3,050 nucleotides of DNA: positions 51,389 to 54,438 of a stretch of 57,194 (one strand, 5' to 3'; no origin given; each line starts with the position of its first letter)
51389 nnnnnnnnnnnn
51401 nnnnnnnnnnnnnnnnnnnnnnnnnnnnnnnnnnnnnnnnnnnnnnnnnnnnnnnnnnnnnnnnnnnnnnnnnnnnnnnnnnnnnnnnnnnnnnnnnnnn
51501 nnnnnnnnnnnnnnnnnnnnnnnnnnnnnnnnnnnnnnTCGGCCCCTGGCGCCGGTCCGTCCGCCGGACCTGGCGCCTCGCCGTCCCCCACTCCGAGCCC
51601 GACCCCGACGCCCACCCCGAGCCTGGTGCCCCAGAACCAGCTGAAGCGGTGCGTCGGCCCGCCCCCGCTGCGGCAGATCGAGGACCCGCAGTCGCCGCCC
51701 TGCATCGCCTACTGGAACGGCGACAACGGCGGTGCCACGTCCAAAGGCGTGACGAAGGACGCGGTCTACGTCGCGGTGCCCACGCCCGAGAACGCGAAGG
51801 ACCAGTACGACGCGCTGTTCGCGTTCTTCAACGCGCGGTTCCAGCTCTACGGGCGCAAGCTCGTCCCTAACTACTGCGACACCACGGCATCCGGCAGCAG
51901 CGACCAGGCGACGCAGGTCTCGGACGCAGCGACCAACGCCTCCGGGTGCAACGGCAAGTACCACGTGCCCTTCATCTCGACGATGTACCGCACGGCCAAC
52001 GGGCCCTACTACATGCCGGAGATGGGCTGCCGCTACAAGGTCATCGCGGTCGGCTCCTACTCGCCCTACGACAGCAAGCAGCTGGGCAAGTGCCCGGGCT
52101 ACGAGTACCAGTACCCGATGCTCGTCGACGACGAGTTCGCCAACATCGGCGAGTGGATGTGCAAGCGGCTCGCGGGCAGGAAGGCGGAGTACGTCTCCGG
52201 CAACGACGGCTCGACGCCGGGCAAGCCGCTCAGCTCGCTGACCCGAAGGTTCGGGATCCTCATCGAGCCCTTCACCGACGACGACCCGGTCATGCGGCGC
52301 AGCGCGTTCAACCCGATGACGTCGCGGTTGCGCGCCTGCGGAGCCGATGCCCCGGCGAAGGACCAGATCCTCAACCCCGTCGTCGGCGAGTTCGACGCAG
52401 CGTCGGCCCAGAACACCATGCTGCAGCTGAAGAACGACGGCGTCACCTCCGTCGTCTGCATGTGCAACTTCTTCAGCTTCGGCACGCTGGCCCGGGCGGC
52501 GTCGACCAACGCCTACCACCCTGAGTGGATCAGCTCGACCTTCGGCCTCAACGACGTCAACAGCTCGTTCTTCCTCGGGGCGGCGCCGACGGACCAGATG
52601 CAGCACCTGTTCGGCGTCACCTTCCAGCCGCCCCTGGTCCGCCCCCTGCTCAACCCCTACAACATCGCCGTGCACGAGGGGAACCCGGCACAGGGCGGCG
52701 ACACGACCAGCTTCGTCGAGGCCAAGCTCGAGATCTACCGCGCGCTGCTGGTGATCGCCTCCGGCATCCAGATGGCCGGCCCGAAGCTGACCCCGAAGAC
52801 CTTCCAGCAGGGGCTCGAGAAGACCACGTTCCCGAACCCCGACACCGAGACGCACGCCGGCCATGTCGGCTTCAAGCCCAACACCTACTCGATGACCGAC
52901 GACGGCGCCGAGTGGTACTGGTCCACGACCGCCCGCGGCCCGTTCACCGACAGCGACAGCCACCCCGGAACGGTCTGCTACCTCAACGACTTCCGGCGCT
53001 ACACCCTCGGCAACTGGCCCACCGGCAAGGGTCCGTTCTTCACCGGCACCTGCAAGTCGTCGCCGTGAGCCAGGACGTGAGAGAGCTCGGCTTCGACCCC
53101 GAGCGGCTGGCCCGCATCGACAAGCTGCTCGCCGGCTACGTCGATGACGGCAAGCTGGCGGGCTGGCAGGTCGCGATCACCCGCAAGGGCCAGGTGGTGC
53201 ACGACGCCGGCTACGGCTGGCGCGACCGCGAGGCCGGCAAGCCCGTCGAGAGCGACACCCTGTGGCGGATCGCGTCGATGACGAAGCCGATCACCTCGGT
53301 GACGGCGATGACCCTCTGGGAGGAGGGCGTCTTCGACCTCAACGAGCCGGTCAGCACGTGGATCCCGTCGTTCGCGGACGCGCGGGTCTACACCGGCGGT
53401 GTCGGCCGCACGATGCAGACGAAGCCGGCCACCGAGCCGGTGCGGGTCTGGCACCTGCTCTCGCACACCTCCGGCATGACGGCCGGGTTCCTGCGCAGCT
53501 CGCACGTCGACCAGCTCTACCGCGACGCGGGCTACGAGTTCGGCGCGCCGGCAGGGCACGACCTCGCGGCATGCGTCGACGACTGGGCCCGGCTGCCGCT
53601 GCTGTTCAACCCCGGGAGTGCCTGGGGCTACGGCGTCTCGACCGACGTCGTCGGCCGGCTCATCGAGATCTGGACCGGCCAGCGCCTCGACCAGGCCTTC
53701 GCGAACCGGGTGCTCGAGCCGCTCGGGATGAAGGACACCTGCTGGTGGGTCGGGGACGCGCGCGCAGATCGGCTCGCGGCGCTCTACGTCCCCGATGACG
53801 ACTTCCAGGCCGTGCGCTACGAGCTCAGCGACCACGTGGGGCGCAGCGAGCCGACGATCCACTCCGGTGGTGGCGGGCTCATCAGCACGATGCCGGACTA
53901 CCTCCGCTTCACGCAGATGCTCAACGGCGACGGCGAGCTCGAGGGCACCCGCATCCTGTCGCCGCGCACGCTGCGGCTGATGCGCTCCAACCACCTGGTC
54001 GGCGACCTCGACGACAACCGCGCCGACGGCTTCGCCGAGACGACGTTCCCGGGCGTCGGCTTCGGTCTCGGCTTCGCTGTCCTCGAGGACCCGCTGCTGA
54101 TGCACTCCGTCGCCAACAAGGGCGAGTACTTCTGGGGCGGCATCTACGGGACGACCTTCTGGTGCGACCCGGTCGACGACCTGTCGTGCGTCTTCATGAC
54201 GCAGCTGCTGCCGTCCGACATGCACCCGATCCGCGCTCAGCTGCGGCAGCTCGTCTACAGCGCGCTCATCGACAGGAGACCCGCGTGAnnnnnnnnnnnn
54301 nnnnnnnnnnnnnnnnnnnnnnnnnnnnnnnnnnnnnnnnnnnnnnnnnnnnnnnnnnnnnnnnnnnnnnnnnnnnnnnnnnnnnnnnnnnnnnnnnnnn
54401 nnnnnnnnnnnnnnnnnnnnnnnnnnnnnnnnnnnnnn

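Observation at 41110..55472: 14-kb translationally coupled operon placing a MoxR-DUF58-transglutaminase-like module inside a HAAT-type ABC importer gene set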

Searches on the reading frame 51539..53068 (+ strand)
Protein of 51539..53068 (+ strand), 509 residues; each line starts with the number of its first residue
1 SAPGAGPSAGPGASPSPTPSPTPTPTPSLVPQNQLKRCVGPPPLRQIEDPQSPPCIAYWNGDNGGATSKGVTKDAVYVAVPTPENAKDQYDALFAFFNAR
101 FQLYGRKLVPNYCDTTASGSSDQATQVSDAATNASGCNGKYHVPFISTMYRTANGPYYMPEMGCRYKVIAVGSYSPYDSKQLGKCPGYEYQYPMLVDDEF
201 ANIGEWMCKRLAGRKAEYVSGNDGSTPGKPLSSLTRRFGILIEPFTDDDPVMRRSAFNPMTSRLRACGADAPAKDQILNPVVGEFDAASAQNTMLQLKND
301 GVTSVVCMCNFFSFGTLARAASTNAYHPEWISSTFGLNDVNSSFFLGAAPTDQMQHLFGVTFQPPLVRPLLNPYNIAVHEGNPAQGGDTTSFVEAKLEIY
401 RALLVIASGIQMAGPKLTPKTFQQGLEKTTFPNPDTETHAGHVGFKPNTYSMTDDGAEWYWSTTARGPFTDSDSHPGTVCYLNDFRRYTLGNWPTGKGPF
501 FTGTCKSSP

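Call 5: search_protein_families(library=pfam, proteins=[window:51539-53068:+], max_evalue=0.01)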
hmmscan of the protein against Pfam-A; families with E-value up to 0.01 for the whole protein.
window:51539-53068:+ (509 aa): 0 families

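Call 7: search_protein_families(library=ncbifam, proteins=[window:51539-53068:+], max_evalue=0.01)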
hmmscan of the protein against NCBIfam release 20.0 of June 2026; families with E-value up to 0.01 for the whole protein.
window:51539-53068:+ (509 aa): 0 families

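Call 8: find_homologous_proteins(query=window:51539-53068:+)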
Query window:51539-53068:+ (509 aa): 849 proteins with E <= 0.001 among 8000 candidates; the best 120 are listed.
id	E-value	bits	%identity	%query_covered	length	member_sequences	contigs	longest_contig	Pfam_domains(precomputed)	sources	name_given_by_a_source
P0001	0.0e+0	1138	100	94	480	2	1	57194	-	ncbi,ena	-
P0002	1.2e-251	854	73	94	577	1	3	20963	-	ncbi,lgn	-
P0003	6.9e-247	838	72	97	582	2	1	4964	-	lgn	-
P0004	1.7e-246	837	73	94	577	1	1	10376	-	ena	-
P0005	7.9e-245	832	71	94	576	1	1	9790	-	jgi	jgi:hypothetical protein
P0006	8.3e-241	818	69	97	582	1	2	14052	-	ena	-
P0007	3.0e-239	813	69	99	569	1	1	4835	-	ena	-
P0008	3.2e-235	800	69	94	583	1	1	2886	-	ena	-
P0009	3.4e-229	780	68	94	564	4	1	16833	-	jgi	jgi:hypothetical protein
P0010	6.8e-229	779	67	96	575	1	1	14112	-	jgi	jgi:hypothetical protein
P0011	3.5e-228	777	68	94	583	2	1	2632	-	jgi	jgi:hypothetical protein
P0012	7.1e-228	776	68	94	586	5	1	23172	-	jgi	jgi:hypothetical protein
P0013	1.7e-226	771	66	95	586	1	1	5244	-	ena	-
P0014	3.4e-226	770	67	94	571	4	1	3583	-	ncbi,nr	ncbi:MAG TPA: hypothetical protein VHE57_02915 [Mycobacteriales bacterium]|nr:hypothetical protein [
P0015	3.2e-225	767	67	97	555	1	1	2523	-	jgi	jgi:hypothetical protein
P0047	3.6e-187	641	56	98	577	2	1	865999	-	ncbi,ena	-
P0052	1.6e-168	580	53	94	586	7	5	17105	PF13458.13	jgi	jgi:hypothetical protein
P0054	7.3e-165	568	52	94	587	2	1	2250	PF13458.13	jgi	jgi:hypothetical protein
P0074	2.8e-159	549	51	94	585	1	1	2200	PF13458.13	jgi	jgi:hypothetical protein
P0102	4.9e-132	459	46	94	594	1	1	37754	-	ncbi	ncbi:MAG: hypothetical protein ABR573_03620 [Candidatus Dormibacteria bacterium]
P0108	1.1e-119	419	43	94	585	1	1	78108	-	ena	-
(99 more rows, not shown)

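Call 9: find_encoding_contigs(protein=P0047, flank=10000, max_places=2)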
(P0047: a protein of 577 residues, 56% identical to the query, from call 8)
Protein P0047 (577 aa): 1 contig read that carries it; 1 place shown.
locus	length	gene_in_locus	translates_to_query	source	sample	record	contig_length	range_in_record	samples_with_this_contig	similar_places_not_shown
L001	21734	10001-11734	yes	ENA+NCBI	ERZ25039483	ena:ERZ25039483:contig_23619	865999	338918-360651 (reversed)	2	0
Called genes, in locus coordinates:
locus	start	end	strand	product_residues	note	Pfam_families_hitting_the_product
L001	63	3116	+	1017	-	PF02653:BPD_transp_2, PF00005:ABC_tran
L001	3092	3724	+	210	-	PF00005:ABC_tran, PF12399:BCA_ABC_TP_C (weak)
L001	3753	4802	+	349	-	PF20030:bpMoxR, PF01078:Mg_chelatase (faint), PF00004:AAA (weak), PF07726:AAA_3, PF07728:AAA_5, PF17863:AAA_lid_2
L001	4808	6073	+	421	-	PF01882:DUF58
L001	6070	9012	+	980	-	PF11992:TgpA_N (weak), PF01841:Transglut_core (weak)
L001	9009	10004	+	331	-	-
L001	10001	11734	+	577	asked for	-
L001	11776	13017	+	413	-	PF00144:Beta-lactamase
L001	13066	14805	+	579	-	-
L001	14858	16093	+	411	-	PF00144:Beta-lactamase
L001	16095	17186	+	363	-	-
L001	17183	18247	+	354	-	PF00144:Beta-lactamase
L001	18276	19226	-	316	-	-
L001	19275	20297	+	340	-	PF06224:AlkZ-like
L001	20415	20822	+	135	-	-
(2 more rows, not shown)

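Call 10: find_encoding_contigs(protein=P0102, flank=10000, max_places=2)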
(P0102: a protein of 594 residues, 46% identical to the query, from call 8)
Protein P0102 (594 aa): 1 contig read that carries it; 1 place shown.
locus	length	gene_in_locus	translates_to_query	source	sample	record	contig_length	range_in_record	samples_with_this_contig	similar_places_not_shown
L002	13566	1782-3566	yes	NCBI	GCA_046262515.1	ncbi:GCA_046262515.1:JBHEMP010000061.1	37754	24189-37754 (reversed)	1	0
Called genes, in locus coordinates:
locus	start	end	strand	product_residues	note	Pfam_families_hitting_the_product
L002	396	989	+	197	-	-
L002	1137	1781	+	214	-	PF00440:TetR_N, PF17932:TetR_C_24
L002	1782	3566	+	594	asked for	-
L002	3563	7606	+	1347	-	PF02653:BPD_transp_2, PF00005:ABC_tran, PF02463:SMC_N (faint), PF13175:AAA_15 (faint), PF13476:AAA_23 (faint), PF13555:AAA_29 (faint), PF00005:ABC_tran, PF12399:BCA_ABC_TP_C, +2 more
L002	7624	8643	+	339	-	PF20030:bpMoxR (weak), PF00158:Sigma54_activat (faint), PF00493:MCM (weak), PF05496:RuvB_N (weak), PF00004:AAA, PF07726:AAA_3, PF07728:AAA_5, PF17863:AAA_lid_2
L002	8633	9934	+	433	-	PF01882:DUF58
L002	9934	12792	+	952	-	PF01841:Transglut_core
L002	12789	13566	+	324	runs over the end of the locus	-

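Call 11: find_encoding_contigs(protein=P0108, flank=10000, max_places=2)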
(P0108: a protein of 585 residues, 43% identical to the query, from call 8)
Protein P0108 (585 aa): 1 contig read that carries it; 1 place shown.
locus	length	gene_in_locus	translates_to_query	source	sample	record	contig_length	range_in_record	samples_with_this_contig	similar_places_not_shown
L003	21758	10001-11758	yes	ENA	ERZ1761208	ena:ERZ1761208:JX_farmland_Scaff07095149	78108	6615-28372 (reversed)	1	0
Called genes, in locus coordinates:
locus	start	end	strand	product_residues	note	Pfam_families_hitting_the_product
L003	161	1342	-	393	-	PF00487:FA_desaturase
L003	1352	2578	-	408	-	PF00970:FAD_binding_6 (weak), PF00175:NAD_binding_1 (weak), PF00111:Fer2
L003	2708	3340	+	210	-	PF00440:TetR_N, PF19344:TetR_C_32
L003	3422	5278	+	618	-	-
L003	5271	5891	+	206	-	PF04203:Sortase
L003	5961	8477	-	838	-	PF17678:Glyco_hydro_92N, PF07971:Glyco_hydro_92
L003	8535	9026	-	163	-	-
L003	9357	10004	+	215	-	PF00440:TetR_N, PF17932:TetR_C_24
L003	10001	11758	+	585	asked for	-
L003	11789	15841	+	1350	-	PF12399:BCA_ABC_TP_C (faint), PF02653:BPD_transp_2, PF00005:ABC_tran, PF02463:SMC_N (faint), PF13191:AAA_16 (faint), PF13476:AAA_23 (faint), PF13304:AAA_21 (weak), PF00005:ABC_tran, +2 more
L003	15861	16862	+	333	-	PF20030:bpMoxR (weak), PF00158:Sigma54_activat (faint), PF05496:RuvB_N (faint), PF00004:AAA (weak), PF07726:AAA_3, PF07728:AAA_5, PF17863:AAA_lid_2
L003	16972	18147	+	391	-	PF01882:DUF58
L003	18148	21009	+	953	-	PF01841:Transglut_core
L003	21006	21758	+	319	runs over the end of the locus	-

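Call 35: search_solved_structures(query=A2, max_evalue=1, show_alignments=2)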
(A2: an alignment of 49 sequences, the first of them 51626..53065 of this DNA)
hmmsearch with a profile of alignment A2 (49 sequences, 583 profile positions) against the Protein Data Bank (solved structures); distinct sequences matched with E-value up to 1: 0.

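Call 38: predict_structure(alignment_id=A2)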
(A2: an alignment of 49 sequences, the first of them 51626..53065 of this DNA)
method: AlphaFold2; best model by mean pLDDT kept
length: 480 residues; sequences in the alignment: 49
mean_pLDDT: 93.0   pTM: 0.92
mean pLDDT of the five models: 93.0, 92.7, 92.7, 92.7, 92.5
residues with pLDDT >= 90: 389; 70-90: 82; 50-70: 4; < 50: 5
segments of 3 or more residues with pLDDT < 50: 1-5
pLDDT, mean of each block of 10 residues (from residue 1): 58 88 89 88 97 93 97 95 91 95 97 97 92 98 93 94 96 98 96 91 97 92 95 97 97 87 98 97 96 97 94 91 97 93 94 93 90 97 96 96 89 89 95 94 91 93 93 82
secondary structure, 60 per line:
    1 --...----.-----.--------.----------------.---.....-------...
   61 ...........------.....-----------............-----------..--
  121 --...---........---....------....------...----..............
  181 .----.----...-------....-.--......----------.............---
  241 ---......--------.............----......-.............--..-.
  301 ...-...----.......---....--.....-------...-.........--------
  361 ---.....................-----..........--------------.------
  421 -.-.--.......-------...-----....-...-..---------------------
elements in order: E46-50 H58-71 E78-82 H94-105 H129-136 E140-143 H150-153 E160-162 H167-181 E191-193 E209-214 H225-237 E247-249 H258-270 E275-280 H282-294 E300-303 H312-318 H322-325 E328-332 H344-352 H364-384 H390-399 E427-433 E449-452

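Call 42: fold_search(model_id=the predicted structure, library=pdb)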
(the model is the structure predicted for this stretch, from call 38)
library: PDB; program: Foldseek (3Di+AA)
matches with E <= 10: 1484; with E <= 0.001: 495
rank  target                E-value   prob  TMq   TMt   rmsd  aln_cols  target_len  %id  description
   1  4n0q_B                4.6e-11  1.00  0.50  0.66   5.9       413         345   13  Crystal Structure of an ABC transporter, substrate-binding protein from Brucella melitensis 16M in complex with L-Leuc (released 2013-11-06)
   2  1z15                  5.5e-11  1.00  0.40  0.51   7.6       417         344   12  Crystal structure analysis of periplasmic Leu/Ile/Val-binding protein in superopen form (released 2005-10-04)
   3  3td9                  8.3e-11  1.00  0.54  0.71   5.6       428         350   10  Crystal structure of a Leucine binding protein LivK (TM1135) from Thermotoga maritima MSB8 at 1.90 A resolution (released 2011-09-07)
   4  4n03                  8.8e-11  1.00  0.53  0.64   5.8       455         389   11  Fatty acid ABC transporter substrate-binding protein from Thermomonospora curvata (released 2013-10-16)
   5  3hut                  1.2e-10  1.00  0.46  0.60   6.4       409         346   13  Crystal structure of a putative branched-chain amino acid ABC transporter from Rhodospirillum rubrum (released 2009-06-30)
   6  4mpt_A                1.3e-10  1.00  0.51  0.64   6.4       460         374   10  Crystal Structure of Periplasmic binding Protein Type 1 from Bordetella pertussis Tohama I (released 2013-12-11)
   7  3ip5                  1.4e-10  1.00  0.52  0.68   6.0       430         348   14  Structure of Atu2422-GABA receptor in complex with alanine (released 2010-07-14)
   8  5cnj_B                1.9e-10  1.00  0.52  0.55   6.7       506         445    8  mGlur2 with glutamate analog (released 2015-09-09)
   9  3ipc                  2.6e-10  1.00  0.51  0.67   6.1       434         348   14  Structure of ATU2422-GABA F77A mutant receptor in complex with leucine (released 2010-07-14)
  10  4q6w_A                2.8e-10  1.00  0.51  0.63   7.5       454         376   11  Crystal Structure of Periplasmic Binding Protein type 1 from Bordetella pertussis Tohama I complexed with 3-Hydroxy Be (released 2014-07-02)
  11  7ylt_D                2.8e-10  1.00  0.49  0.62   5.9       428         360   11  Structure of a bacteria protein (released 2023-06-14)
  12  4kv7                  3.5e-10  1.00  0.52  0.65   5.7       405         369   13  The crystal structure of a possible leucine/isoleucine/valine-binding protein from Rhodopirellula baltica SH 1 (released 2013-06-05)
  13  3eaf                  4.0e-10  1.00  0.52  0.63   6.7       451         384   12  Crystal structure of ABC transporter, substrate binding protein Aeropyrum pernix (released 2008-09-09)
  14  9dzh_B                4.0e-10  1.00  0.47  0.51   7.7       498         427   10  Human GC-A bound to ANP and REGN5308 (released 2026-01-21)
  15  4n0q_A                6.4e-10  1.00  0.50  0.67   5.8       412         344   12  Crystal Structure of an ABC transporter, substrate-binding protein from Brucella melitensis 16M in complex with L-Leuc (released 2013-11-06)
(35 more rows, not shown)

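Call 90: search_protein_families(library=pfam, alignment_id=A2, max_evalue=0.01)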
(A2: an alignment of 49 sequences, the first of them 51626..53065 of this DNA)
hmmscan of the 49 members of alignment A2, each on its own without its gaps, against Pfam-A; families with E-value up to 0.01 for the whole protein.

A. member 1, window:51626-53065:+ (480 aa): 0 families

B. families by the number of members that match (of 49 scanned): 1 family
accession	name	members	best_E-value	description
PF13458.12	Peripla_BP_6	6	1.1e-06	Periplasmic binding protein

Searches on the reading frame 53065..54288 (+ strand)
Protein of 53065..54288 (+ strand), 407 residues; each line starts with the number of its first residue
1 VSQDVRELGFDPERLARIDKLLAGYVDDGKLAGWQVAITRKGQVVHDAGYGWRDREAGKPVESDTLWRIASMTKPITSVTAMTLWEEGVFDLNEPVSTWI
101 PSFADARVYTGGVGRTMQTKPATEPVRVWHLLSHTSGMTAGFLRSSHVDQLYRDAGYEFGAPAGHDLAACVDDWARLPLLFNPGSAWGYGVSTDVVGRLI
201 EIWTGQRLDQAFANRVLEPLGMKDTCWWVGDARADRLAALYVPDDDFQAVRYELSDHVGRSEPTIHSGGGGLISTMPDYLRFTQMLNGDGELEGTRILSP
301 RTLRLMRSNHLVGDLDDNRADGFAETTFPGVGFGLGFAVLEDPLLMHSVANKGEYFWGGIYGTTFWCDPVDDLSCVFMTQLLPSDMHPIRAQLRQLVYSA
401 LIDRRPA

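Call 5: search_protein_families(library=pfam, proteins=[window:53065-54288:+], max_evalue=0.01)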
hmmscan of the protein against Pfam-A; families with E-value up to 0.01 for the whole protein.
window:53065-54288:+ (407 aa): 1 family
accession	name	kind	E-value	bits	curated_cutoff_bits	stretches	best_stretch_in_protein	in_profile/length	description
PF00144.29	Beta-lactamase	-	1.4e-65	222.1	27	1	18-396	1-326/329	Beta-lactamase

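Call 7: search_protein_families(library=ncbifam, proteins=[window:53065-54288:+], max_evalue=0.01)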
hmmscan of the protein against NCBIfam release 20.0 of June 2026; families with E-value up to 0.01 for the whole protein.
window:53065-54288:+ (407 aa): 40 families (the best 25 are shown)
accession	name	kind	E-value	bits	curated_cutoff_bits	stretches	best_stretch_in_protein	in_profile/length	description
NF052559.1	MthAcHydAcmB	equivalog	1.5e-50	172.1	550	1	18-383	10-371/391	methyl acetate hydrolase AcmB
NF002968.0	PRK03642.1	equivalog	2e-13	50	385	1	6-227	31-242/432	penicillin binding protein PBP4B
NF033085.1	bla_class_C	equivalog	3e-11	42.7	415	1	18-107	8-96/356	class C beta-lactamase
NF007943.0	PRK10662.1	equivalog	3.3e-11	42.4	266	1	31-284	50-268/380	D-alanyl-D-alanine-carboxypeptidase/endopeptidase AmpH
NF038269.1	lipase_LipE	equivalog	7.2e-11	41.8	750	2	11-105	24-126/407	lipase LipE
NF000264.2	blaOCH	exception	5.7e-09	35.5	800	1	18-140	38-159/390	OCH family extended-spectrum class C beta-lactamase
NF033569.1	blaLHK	exception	1e-08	34.6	850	1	18-102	41-124/390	LHK family class C beta-lactamase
NF009622.0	PRK13128.1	equivalog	4.1e-08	32.2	443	1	29-107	20-97/518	D-aminopeptidase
NF045671.1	blaPNC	exception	2.4e-07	29.9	750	1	18-106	49-136/401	PNC family class C beta-lactamase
NF041665.1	blaPSZ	exception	3.4e-07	29.6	850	1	16-103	29-115/379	PSZ family class C beta-lactamase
NF033700.1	blaCMA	exception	4.7e-07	29.2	887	1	30-106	38-113/375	CMA family class C beta-lactamase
NF052353.1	EstBLacLipLMycb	equivalog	1.5e-06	27.4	650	1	30-106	38-114/420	esterase/beta-lactamase LipL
NF033698.1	blaCSA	exception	1.7e-06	27.3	884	1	30-105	38-112/375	CSA family class C beta-lactamase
NF041663.1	ampC_Sliq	exception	7e-06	25.2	860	1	17-104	27-113/378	cephalosporin-hydrolyzing class C beta-lactamase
NF000385.4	blaACT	exception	8.8e-06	24.9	810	1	29-104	43-117/380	ACT family cephalosporin-hydrolyzing class C beta-lactamase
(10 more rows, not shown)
